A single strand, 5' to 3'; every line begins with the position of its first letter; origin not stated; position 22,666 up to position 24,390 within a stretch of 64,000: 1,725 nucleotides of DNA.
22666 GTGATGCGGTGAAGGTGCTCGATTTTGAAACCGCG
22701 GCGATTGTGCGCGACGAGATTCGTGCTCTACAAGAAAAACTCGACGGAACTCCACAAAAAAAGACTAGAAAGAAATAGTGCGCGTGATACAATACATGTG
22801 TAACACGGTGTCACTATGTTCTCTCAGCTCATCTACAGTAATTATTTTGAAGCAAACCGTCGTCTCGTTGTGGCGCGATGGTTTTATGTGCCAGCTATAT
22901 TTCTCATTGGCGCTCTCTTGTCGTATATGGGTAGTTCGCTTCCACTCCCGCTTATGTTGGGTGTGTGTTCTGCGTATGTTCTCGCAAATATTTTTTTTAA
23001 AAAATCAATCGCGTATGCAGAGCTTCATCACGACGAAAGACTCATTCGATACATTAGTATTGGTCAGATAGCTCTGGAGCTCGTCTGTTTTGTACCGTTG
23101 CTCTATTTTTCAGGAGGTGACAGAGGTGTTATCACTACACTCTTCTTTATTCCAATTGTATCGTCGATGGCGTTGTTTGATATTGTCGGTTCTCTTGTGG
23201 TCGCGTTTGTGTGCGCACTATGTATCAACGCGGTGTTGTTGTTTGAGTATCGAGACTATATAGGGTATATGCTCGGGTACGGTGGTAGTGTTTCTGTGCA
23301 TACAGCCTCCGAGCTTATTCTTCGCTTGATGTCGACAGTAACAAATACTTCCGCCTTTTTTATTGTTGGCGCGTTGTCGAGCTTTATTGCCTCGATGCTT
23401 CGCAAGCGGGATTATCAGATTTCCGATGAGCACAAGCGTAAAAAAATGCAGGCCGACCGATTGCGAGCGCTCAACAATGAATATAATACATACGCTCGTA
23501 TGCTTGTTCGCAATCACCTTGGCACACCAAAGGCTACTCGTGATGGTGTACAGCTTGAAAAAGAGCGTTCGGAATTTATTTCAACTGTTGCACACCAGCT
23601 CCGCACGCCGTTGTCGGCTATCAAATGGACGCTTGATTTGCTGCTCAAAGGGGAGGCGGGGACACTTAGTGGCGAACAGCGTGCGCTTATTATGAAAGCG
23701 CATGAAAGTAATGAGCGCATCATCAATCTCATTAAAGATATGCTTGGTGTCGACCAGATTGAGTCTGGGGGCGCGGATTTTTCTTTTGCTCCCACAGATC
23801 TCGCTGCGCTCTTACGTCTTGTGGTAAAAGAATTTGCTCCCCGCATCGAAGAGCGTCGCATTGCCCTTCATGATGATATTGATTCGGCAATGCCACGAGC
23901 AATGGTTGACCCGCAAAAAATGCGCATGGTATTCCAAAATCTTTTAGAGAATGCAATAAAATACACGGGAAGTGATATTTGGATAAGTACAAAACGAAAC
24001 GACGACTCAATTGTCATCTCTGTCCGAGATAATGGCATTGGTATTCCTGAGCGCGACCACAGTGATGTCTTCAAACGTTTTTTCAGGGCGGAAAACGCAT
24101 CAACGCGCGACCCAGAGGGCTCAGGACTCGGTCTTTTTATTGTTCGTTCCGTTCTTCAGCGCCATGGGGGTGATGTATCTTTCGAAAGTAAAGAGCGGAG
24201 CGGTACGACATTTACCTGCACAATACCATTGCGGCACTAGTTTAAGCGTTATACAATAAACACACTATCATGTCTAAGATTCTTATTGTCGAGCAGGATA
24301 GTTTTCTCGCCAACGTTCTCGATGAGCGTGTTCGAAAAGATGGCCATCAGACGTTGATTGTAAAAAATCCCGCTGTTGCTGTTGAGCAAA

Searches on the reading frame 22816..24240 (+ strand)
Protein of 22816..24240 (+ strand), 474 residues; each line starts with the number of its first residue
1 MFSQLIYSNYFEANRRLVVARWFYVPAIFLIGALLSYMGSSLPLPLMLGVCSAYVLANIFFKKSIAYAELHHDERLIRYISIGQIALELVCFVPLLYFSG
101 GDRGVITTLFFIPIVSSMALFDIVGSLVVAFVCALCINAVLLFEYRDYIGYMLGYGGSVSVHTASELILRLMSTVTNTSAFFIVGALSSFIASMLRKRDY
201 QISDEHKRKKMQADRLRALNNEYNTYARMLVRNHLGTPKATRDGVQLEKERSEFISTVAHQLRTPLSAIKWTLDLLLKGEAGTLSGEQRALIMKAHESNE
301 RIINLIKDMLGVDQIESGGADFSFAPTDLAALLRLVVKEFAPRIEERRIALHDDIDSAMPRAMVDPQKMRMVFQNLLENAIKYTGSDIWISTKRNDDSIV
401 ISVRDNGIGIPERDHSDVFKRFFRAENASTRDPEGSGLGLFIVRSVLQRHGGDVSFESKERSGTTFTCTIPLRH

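Call 57: search_protein_families(library=pfam, proteins=[window:22816-24240:+], max_evalue=0.01)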
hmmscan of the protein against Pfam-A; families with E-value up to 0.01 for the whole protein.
window:22816-24240:+ (474 aa): 4 families
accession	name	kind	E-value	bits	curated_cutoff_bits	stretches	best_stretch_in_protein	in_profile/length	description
PF02518.31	HATPase_c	-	7.1e-31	107.4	26.4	1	365-473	2-110/111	Histidine kinase-, DNA gyrase B-, and HSP90-like ATPase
PF00512.31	HisKA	-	8.1e-15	55.1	26.9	1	251-318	2-66/66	His Kinase A (phospho-acceptor) domain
PF14501.12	HATPase_c_5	-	3.3e-05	24.2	22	1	369-462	6-94/102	GHKL domain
PF13589.12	HATPase_c_3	-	0.002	18.6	25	1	372-441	6-78/137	Histidine kinase-, DNA gyrase B-, and HSP90-like ATPase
